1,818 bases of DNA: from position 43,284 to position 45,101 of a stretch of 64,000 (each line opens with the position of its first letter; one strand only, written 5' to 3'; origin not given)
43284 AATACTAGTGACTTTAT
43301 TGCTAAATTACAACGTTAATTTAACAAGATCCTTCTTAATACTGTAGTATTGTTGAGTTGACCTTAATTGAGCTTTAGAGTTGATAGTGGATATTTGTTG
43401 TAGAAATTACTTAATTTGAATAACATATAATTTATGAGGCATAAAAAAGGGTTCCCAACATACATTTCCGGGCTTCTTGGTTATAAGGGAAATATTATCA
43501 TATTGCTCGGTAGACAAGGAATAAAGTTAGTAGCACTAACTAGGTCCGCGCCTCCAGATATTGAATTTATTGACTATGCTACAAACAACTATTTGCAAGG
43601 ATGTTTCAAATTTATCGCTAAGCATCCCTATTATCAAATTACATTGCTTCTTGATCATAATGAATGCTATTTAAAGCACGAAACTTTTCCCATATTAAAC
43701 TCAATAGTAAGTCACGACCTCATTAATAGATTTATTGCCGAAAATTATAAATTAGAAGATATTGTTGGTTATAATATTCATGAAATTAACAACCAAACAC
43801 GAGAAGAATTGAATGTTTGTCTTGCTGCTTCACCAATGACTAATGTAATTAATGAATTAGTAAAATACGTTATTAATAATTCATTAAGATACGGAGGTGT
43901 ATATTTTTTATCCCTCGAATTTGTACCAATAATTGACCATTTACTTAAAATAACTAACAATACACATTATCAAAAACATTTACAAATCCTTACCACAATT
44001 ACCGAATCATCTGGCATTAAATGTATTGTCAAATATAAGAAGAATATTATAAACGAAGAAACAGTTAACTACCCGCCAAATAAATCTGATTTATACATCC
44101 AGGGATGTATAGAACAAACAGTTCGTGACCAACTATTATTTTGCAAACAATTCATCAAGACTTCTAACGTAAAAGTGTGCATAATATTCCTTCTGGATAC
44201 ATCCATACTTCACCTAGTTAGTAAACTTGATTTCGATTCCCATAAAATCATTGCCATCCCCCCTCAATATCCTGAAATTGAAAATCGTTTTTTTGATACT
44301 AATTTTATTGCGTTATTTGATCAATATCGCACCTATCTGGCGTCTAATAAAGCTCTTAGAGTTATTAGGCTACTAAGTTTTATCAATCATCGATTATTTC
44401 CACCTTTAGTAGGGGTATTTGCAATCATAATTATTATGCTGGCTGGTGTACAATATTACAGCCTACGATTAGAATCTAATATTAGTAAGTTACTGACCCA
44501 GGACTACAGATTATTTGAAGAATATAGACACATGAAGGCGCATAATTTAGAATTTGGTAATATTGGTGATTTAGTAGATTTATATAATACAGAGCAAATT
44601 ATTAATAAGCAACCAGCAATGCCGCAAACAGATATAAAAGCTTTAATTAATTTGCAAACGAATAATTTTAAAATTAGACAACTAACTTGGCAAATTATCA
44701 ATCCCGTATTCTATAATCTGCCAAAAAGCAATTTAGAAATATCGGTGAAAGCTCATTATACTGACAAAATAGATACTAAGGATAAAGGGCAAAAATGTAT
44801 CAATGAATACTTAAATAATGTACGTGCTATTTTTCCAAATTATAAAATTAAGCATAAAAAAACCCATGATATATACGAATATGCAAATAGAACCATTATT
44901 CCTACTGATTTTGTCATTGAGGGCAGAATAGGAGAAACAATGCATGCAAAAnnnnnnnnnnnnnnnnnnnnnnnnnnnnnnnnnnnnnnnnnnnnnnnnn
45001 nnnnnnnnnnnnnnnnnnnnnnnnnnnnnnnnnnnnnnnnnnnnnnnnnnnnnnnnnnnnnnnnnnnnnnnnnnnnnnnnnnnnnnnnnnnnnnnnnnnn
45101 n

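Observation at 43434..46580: Orphan, translationally coupled three-gene operon with PilMN/PilO- or GspL/GspM-like membrane topology plus a protein with a bilobed hydrophobic hairpin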

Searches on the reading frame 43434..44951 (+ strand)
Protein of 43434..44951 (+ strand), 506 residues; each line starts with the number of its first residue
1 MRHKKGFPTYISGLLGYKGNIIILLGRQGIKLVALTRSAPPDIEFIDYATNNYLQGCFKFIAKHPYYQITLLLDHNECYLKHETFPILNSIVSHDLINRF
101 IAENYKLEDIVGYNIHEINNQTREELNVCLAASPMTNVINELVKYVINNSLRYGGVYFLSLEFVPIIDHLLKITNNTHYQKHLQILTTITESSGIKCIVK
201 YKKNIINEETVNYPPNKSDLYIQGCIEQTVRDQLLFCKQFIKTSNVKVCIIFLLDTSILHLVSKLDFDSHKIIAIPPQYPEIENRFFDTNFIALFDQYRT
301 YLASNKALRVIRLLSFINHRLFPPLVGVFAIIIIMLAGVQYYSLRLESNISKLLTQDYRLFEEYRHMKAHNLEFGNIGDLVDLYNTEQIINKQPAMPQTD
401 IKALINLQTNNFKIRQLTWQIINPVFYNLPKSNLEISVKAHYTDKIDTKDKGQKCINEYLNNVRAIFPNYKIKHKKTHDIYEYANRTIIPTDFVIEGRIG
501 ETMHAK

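Call 3: search_protein_families(library=pfam, proteins=[window:43434-44951:+], max_evalue=10)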
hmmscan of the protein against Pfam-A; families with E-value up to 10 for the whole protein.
window:43434-44951:+ (506 aa): 0 families

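Call 4: search_protein_families(library=ncbifam, proteins=[window:43434-44951:+], max_evalue=10)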
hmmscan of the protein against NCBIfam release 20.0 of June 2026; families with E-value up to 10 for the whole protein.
window:43434-44951:+ (506 aa): 0 families

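Call 5: search_solved_structures(query=window:43434-44951:+, max_evalue=10)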
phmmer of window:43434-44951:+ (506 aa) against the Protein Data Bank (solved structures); distinct sequences matched with E-value up to 10: 1.
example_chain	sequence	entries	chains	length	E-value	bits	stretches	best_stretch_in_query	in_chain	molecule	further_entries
210l_A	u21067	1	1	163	2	10.5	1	427-485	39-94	T4 LYSOZYME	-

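Call 7: find_homologous_proteins(query=window:43434-44951:+)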
Query window:43434-44951:+ (506 aa): 13 proteins with E <= 0.001 among 5993 candidates.
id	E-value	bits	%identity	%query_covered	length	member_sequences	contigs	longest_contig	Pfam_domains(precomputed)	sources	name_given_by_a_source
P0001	0.0e+0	1136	100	100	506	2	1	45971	-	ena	-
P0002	1.3e-105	372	40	97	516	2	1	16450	-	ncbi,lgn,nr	ncbi:MAG: hypothetical protein EKK61_02675 [Rickettsiales bacterium]|nr:MAG: hypothetical protein EK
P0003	3.4e-105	371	40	97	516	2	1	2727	-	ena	-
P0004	5.5e-105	370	40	97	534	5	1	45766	-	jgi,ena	-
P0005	1.3e-102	362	40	97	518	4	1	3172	-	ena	-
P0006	1.3e-102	362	39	97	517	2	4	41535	-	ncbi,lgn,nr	ncbi:MAG: hypothetical protein NWS20_04635 [Rickettsiaceae bacterium]|nr:hypothetical protein [Ricke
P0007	6.3e-102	360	40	96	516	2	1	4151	-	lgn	-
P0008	7.0e-101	357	39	97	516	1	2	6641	-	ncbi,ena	-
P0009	2.2e-97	345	39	97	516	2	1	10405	-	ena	-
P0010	1.2e-96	343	37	97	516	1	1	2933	-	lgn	-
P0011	1.5e-96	342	37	95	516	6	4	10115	-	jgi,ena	-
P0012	1.4e-78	283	42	66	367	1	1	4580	-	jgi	jgi:hypothetical protein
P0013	2.9e-53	200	28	97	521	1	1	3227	-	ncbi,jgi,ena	jgi:hypothetical protein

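Call 11: find_related_loci(query=A1, collection=genome_contigs, flank=8000)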
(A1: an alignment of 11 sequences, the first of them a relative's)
Query A1 (506 aa) in genome_contigs; peptide patterns used: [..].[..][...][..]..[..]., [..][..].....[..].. (x = any residue, [..] = any of these).
93 stretches matched a pattern; 19 encode a relative of the query (tblastn E <= 1e-3); 19 distinct loci.
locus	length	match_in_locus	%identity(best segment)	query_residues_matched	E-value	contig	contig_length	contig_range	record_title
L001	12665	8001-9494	40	15-506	8e-121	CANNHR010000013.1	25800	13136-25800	MAG: Rickettsiales bacterium isolate ZH-3nov15-86 genome assembly, contig: ZH-3Nov15-86.fna-C13, whole genome shotgun se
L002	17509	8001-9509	40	15-506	3e-117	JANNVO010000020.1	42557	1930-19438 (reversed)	MAG: Rickettsiales bacterium isolate VAR_34_metabat_494 VAR_34_k141_2257696, whole genome shotgun sequence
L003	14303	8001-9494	40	15-506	4e-115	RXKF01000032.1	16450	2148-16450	MAG: Rickettsiales bacterium isolate AWTP1-34 sample_33_scaffold_1413, whole genome shotgun sequence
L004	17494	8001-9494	41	17-506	4e-114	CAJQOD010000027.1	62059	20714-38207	MAG: uncultured Rickettsiaceae bacterium isolate 10_20180508_Bin_154_1 genome assembly, contig: c_000011430893, whole ge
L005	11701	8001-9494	39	15-506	8e-110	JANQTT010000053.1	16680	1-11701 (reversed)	MAG: Rickettsiaceae bacterium isolate MAG_16 P22051_101_S23_metaspades_3064_16680_cov_5, whole genome shotgun sequence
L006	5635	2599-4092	39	15-506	5e-110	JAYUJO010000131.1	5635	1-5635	MAG: Rickettsiales bacterium isolate GFS_9010 GFS_9010_130, whole genome shotgun sequence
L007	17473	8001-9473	38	15-499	5e-106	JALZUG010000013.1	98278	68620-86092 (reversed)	MAG: Rickettsiaceae bacterium isolate g1_MAG_00005 g1_MAG_00005_000000000013, whole genome shotgun sequence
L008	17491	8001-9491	37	15-505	6e-105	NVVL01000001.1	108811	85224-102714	MAG: Rickettsiales bacterium isolate NORP64 Contig_source1382A_460, whole genome shotgun sequence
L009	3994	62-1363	39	79-506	2e-105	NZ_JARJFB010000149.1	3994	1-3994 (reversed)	Candidatus Megaera venefica strain Sr 2-6 Mvenefica_149, whole genome shotgun sequence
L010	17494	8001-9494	38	15-506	2e-103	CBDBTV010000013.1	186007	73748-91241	MAG: Rickettsiaceae bacterium isolate d09399a4-a5c6-43d5-9e65-d2891376abb4 genome assembly, contig: contig_13, whole gen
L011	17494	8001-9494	37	15-506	4e-103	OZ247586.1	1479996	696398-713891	MAG: Rickettsiaceae bacterium isolate 87d3e141-fcb4-4733-85b7-274f4070d0b7 genome assembly, chromosome: 1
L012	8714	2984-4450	38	17-501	3e-98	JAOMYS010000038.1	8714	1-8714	Rickettsiaceae bacterium isolate AH-545-L11 AH-545-L11_NODE_38, whole genome shotgun sequence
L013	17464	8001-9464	36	20-500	2e-97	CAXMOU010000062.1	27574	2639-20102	MAG: uncultured Rickettsiaceae bacterium isolate 07C-BC-St04_bin.13.orig genome assembly, contig: k141_1880523, whole ge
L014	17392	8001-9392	32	15-474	7e-75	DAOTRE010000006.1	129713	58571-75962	MAG TPA_asm: Candidatus Megaera endosymbiont of Nemacystus decipiens isolate MegNdeciBESST c_000000000006, whole genome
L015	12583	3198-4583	32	15-470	3e-70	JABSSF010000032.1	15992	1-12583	MAG: Rickettsiaceae bacterium isolate DT_105 DT-Rickettsiaceae-1_scaffold_32, whole genome shotgun sequence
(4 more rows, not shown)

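Call 15: search_protein_representatives(alignment_id=A1)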
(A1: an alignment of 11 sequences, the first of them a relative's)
Query: 11 sequences, 516 profile positions. Proteins with E-value up to 0.001 (for the whole library): 379; up to 1e-10: 246; up to 1e-30: 95. The best 150 are listed.
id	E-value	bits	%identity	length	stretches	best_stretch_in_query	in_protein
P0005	2.2e-251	851.4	-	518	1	1-515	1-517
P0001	2.5e-210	716.0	-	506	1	6-516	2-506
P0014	1.1e-160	552.1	-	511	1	1-510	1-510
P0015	2.7e-152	524.5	-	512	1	3-508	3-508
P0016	3.2e-151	520.9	-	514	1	5-506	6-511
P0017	5.5e-151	520.1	-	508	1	3-510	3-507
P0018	1.1e-149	515.9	-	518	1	5-512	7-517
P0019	1.0e-148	512.7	-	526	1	1-511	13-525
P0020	1.7e-148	511.9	-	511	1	6-510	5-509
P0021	1.3e-147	509.1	-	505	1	3-512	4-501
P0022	1.9e-144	498.6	-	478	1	36-511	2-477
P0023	2.2e-143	495.0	-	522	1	3-508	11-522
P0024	6.2e-142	490.3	-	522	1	1-508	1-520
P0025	1.4e-141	489.1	-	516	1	7-509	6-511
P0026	2.8e-141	488.1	-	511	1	6-507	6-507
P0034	1.0e-121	423.6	-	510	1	9-511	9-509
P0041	8.8e-106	371.0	-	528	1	10-510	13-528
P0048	1.3e-85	304.4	-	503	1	1-499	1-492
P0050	2.8e-82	293.5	-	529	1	16-509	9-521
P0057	1.6e-74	267.8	-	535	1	12-508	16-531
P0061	5.4e-70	252.9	-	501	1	10-511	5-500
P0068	1.3e-64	235.1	-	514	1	6-507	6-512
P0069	8.2e-62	225.9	-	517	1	13-511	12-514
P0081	1.7e-50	188.6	-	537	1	13-509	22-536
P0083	8.8e-42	159.8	-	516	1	21-509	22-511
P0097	3.0e-35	138.3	-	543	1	20-512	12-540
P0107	2.9e-30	121.8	-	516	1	22-507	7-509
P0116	4.2e-28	114.7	-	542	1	21-510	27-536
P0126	5.1e-27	111.1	-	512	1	20-510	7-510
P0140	3.3e-23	98.6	-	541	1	19-513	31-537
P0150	5.9e-21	91.1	-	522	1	11-510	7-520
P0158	2.6e-20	89.0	-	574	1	22-490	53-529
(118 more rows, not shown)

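Call 17: search_solved_structures(query=A2, max_evalue=10, show_alignments=2)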
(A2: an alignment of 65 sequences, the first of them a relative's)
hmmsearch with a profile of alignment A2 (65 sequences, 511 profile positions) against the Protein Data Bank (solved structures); distinct sequences matched with E-value up to 10: 5.
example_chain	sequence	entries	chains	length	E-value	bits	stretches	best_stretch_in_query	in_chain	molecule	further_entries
6m6z_A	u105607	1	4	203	0.032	15.8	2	323-381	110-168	TMH4C4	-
8xli_p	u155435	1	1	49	0.15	13.5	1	320-356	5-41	Renin receptor cytoplasmic fragment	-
3guy_A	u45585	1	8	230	1.1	10.7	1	214-258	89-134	Short-chain dehydrogenase/reductase SDR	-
9hh1_A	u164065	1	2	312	1.5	10.3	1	54-79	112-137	Transcriptional regulator, LysR family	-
5cwb_A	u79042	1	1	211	4.5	8.7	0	215-264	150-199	Designed helical repeat protein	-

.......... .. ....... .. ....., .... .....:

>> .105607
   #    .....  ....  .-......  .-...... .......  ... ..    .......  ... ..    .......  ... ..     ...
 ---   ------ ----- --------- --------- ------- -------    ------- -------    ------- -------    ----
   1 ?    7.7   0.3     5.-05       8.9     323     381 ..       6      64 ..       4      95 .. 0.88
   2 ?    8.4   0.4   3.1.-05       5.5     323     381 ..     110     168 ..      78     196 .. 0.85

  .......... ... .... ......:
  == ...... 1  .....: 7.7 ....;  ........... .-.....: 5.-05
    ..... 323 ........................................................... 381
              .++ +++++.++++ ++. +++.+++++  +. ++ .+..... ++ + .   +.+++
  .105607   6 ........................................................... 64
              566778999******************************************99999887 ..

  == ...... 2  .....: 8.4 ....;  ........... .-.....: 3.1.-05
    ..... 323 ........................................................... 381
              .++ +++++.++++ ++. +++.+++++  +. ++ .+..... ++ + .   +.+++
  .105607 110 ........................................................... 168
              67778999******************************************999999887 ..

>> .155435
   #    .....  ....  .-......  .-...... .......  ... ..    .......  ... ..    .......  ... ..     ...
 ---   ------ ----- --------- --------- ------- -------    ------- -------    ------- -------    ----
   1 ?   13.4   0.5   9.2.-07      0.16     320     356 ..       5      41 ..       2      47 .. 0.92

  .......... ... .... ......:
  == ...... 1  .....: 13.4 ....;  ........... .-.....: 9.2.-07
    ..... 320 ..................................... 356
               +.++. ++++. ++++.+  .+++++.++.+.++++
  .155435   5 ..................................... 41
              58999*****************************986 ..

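Call 18: search_protein_families(library=pfam, alignment_id=A2, max_evalue=0.1)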
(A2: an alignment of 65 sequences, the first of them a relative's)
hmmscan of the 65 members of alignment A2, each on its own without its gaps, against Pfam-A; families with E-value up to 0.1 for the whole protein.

A. member 1, P0001 (506 aa): 0 families

B. families by the number of members that match (of 65 scanned): 36 families (the first 25 are shown)
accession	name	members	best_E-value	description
PF01465.25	GRIP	2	0.0095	GRIP domain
PF03344.20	Daxx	2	0.046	Daxx N-terminal Rassf1C-interacting domain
PF06227.17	Poxv_Bcl-2-like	1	2.8e-05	Poxvirus Bcl-2-like proteins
PF03607.23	DCX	1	0.0022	Doublecortin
PF22975.2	EPS8_2nd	1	0.0044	EPS8 spectrin-like domain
PF01248.31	Ribosomal_L7Ae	1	0.0093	Ribosomal protein L7Ae/L30e/S12e/Gadd45 family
PF12836.13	HHH_3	1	0.014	Helix-hairpin-helix motif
PF12314.13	IMCp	1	0.018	Inner membrane complex protein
PF25570.1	TPR_DENND3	1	0.019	DENND3-like, TPR repeats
PF14080.11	DUF4261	1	0.02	Domain of unknown function (DUF4261)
PF02348.25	CTP_transf_3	1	0.021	Cytidylyltransferase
PF07313.18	AmiA-like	1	0.025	N-acetylmuramoyl-L-alanine amidase-like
PF23206.1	PCDH15_12th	1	0.027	PCDH15-like domain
PF23180.1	ALE2_N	1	0.032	Receptor-like PK ALE2 N-terminal domain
PF05727.16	UPF0228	1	0.034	Uncharacterised protein family (UPF0228)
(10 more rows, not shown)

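Call 19: predict_structure(alignment_id=A1)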
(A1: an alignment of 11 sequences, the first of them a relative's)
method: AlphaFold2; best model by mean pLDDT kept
length: 506 residues; sequences in the alignment: 11
mean_pLDDT: 53.6   pTM: 0.28
mean pLDDT of the five models: 53.6, 53.0, 50.9, 49.9, 46.2
residues with pLDDT >= 90: 0; 70-90: 101; 50-70: 172; < 50: 233
segments of 3 or more residues with pLDDT < 50: 1-19, 68-136, 148-163, 181-183, 185-214, 278-321, 347-349, 370-396, 501-506
pLDDT, mean of each block of 10 residues (from residue 1): 27 35 58 60 73 69 56 39 41 39 39 30 27 43 49 37 50 57 45 31 37 53 63 53 53 61 69 55 39 43 38 40 59 70 55 51 52 44 45 52 71 81 55 79 79 82 80 74 78 79 37
secondary structure, 60 per line:
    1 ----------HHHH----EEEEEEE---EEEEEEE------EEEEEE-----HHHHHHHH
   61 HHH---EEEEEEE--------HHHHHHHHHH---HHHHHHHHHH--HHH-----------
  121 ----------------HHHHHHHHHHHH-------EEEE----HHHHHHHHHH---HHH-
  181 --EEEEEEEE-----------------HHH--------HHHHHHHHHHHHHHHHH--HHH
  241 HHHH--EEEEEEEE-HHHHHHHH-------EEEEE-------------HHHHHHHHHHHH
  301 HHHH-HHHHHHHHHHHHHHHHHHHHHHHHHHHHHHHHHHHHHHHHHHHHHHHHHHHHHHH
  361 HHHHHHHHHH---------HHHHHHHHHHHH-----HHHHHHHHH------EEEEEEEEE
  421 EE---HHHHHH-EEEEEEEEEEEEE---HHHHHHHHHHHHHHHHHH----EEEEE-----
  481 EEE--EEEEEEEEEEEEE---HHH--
elements in order: H11-14 E19-25 E29-35 E42-47 H53-63 E67-73 H82-91 H95-104 H137-148 E156-159 H164-173 E183-190 H219-235 H238-244 E247-254 H256-263 E271-275 H289-304 H306-370 H380-391 H397-405 E412-422 H426-431 E433-445 H449-466 E471-475 E481-483 E486-498

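Call 24: list_cluster_members(proteins=[P0050, P0069, P0083, P0097, P0107, P0116, P0126, P0140, P0150, P0158])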
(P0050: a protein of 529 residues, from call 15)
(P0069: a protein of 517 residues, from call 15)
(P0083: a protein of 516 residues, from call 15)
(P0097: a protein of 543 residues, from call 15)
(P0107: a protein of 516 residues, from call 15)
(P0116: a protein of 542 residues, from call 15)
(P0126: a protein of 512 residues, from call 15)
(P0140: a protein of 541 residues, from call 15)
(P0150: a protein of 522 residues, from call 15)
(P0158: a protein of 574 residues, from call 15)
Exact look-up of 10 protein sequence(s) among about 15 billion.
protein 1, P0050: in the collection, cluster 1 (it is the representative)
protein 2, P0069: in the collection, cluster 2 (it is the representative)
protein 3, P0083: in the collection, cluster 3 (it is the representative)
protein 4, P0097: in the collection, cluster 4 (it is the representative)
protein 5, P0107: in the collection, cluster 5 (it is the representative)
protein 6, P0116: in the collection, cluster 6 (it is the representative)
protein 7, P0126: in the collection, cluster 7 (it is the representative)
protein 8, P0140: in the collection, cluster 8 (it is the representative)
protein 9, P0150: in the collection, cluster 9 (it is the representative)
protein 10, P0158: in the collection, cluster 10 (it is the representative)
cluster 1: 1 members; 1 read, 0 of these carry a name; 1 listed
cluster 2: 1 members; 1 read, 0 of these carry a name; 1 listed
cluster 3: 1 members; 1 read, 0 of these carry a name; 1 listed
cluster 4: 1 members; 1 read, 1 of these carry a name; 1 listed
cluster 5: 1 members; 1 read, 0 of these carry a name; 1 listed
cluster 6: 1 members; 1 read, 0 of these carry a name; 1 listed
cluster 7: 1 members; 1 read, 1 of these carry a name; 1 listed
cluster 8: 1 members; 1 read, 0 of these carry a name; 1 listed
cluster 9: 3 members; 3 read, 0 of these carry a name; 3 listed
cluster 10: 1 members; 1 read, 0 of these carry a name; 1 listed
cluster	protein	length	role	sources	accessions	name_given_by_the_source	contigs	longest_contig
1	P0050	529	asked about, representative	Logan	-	-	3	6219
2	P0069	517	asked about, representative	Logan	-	-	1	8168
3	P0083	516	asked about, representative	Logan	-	-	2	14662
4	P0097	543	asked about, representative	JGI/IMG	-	hypothetical protein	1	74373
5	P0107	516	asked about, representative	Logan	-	-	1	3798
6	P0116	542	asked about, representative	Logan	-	-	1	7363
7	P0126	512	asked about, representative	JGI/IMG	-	hypothetical protein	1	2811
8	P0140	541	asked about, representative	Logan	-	-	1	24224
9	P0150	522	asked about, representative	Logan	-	-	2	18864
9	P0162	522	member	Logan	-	-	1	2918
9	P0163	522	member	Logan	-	-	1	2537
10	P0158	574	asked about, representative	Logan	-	-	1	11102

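Call 25: fold_search(model_id=the predicted structure, library=pdb)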
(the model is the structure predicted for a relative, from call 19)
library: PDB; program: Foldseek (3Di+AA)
matches with E <= 10: 750; with E <= 0.001: 0
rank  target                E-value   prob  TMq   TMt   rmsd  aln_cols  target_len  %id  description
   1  9ilv_A                6.5e-03  0.91  0.10  0.25  12.0       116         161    7  Structure of the bacteriophage T5 connector complex (released 2024-09-04)
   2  9mu3_D                1.3e-02  1.00  0.14  0.45   4.6       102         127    7  SaPI1 neck structure (released 2025-05-07)
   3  8bcu_A                1.5e-02  0.77  0.10  0.25  11.1       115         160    8  Cryo-EM structure of the proximal end of bacteriophage T5 tail, after interaction with its receptor : p142 tail termin (released 2023-11-01)
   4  8bcp_A                1.6e-02  0.84  0.11  0.26   7.6       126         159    6  Cryo-EM structure of the proximal end of bacteriophage T5 tail : p142 tail terminator protein hexamer and pb6 tail tub (released 2023-11-01)
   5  8bcp_B                1.7e-02  0.80  0.11  0.27  11.0       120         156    7  Cryo-EM structure of the proximal end of bacteriophage T5 tail : p142 tail terminator protein hexamer and pb6 tail tub (released 2023-11-01)
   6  3hrg                  1.7e-02  0.44  0.15  0.23  16.0       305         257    9  Crystal structure of Bacteroides thetaiotaomicron BT_3980, protein with actin-like ATPase fold and unknown function (NP_ (released 2009-06-23)
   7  9t56_D                2.1e-02  0.95  0.13  0.21  16.3       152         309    8  Cryo-EM structure of ISCro4-DBL-TBL-tDNA-dDNA synaptic complex (released 2026-02-18)
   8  8kef_a                2.2e-02  0.97  0.12  0.23   7.4       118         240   13  Cyanophage A-1(L) neck/gp7-terminator (released 2024-04-17)
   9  8hqo_a                2.2e-02  0.93  0.12  0.31   6.0       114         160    8  Neck of DT57C bacteriophage in the full state (released 2023-12-13)
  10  4arf_A                2.5e-02  0.99  0.15  0.19   5.6       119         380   13  CRYSTAL STRUCTURE OF THE PEPTIDASE DOMAIN OF COLLAGENASE H FROM CLOSTRIDIUM HISTOLYTICUM IN COMPLEX WITH THE PEPTIDIC  (released 2013-06-05)
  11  4ar1                  2.6e-02  0.99  0.15  0.19   5.5       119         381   13  Crystal Structure of the Peptidase Domain of Collagenase H from Clostridium histolyticum at 2.01 Angstrom resolution. (released 2013-06-05)
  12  9t56_B                3.3e-02  0.92  0.13  0.21  16.3       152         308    8  Cryo-EM structure of ISCro4-DBL-TBL-tDNA-dDNA synaptic complex (released 2026-02-18)
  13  9t56_A                3.3e-02  0.91  0.13  0.20  16.3       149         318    8  Cryo-EM structure of ISCro4-DBL-TBL-tDNA-dDNA synaptic complex (released 2026-02-18)
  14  8fwm_AS               3.5e-02  0.98  0.15  0.36   5.6       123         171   11  Structure of tail-neck junction of Agrobacterium phage Milano (released 2023-12-06)
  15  7t1i_B                3.5e-02  0.69  0.12  0.19  14.2       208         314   10  Crystal structure of CAB1 Pantothenate Kinase from Saccharomyces cerevisiae in complex with compound YU385597 (released 2022-10-05)
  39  5eox_A                1.3e-01  0.13  0.15  0.20  17.5       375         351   12  Pseudomonas aeruginosa PilM bound to ADP (released 2016-04-27)
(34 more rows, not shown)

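Call 27: find_encoding_contigs(protein=P0097, flank=10000, max_places=2)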
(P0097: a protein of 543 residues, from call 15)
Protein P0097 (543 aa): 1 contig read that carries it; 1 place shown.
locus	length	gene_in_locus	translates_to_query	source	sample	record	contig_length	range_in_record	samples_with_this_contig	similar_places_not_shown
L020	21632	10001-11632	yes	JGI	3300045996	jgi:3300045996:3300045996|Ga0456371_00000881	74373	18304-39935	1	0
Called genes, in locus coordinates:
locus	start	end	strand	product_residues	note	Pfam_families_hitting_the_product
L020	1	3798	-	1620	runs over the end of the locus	PF21075:GDH_ACT1, PF21073:GDH_HM1, PF21076:GDH_ACT2, PF21079:GDH_HM2, PF21077:GDH_ACT3, PF21078:GDH_HM3, PF05088:Bac_GDH_CD, PF21074:GDH_C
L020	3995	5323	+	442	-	PF10396:TrmE_N, PF12631:MnmE_helical, PF01926:MMR_HSR1, PF02421:FeoB_N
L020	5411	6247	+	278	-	-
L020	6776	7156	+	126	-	-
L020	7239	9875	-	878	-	PF01411:tRNA-synt_2c, PF07973:tRNA_SAD, PF02272:DHHA1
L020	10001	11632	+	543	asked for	-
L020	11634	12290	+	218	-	-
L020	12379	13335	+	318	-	-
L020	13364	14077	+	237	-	PF00005:ABC_tran, PF13304:AAA_21 (weak)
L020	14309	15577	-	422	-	PF02403:Seryl_tRNA_N, PF00587:tRNA-synt_2b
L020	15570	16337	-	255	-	PF00902:TatC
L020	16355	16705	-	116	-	PF02416:TatA_B_E (weak)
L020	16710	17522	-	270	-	PF02167:Cytochrom_C1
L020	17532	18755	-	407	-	PF00033:Cytochrome_B, PF13631:Cytochrom_B_N_2, PF00032:Cytochrom_B_C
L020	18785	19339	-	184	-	PF10399:UCR_Fe-S_N, PF00355:Rieske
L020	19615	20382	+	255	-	-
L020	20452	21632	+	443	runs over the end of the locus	PF01266:DAO, PF13450:NAD_binding_8 (weak)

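Call 28: find_encoding_contigs(protein=P0140, flank=10000, max_places=1)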
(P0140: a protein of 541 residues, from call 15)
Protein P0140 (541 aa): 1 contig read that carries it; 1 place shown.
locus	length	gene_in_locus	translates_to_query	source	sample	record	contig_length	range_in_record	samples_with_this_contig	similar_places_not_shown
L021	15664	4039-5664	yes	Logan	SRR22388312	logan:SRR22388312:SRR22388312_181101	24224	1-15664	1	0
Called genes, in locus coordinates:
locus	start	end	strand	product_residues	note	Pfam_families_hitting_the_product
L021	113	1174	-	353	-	PF00762:Ferrochelatase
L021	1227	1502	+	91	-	-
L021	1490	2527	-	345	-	PF01208:URO-D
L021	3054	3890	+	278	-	PF03618:Kinase-PPPase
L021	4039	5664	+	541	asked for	-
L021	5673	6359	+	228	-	-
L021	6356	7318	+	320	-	-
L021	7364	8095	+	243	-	PF00005:ABC_tran, PF13304:AAA_21 (weak)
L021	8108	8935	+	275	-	PF01218:Coprogen_oxidas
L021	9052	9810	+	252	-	-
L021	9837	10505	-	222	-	PF01863:YgjP-like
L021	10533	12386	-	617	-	PF05157:MshEN, PF00535:Glycos_transf_2, PF13641:Glyco_tranf_2_3, PF13632:Glyco_trans_2_3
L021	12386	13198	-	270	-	-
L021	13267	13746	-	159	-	PF00430:ATP-synt_B, PF05405:Mt_ATP-synt_B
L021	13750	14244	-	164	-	PF02326:YMF19, PF00430:ATP-synt_B, PF05405:Mt_ATP-synt_B (weak)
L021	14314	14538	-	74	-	PF00137:ATP-synt_C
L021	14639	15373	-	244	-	PF00119:ATP-synt_A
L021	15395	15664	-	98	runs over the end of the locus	PF09527:ATPase_gene1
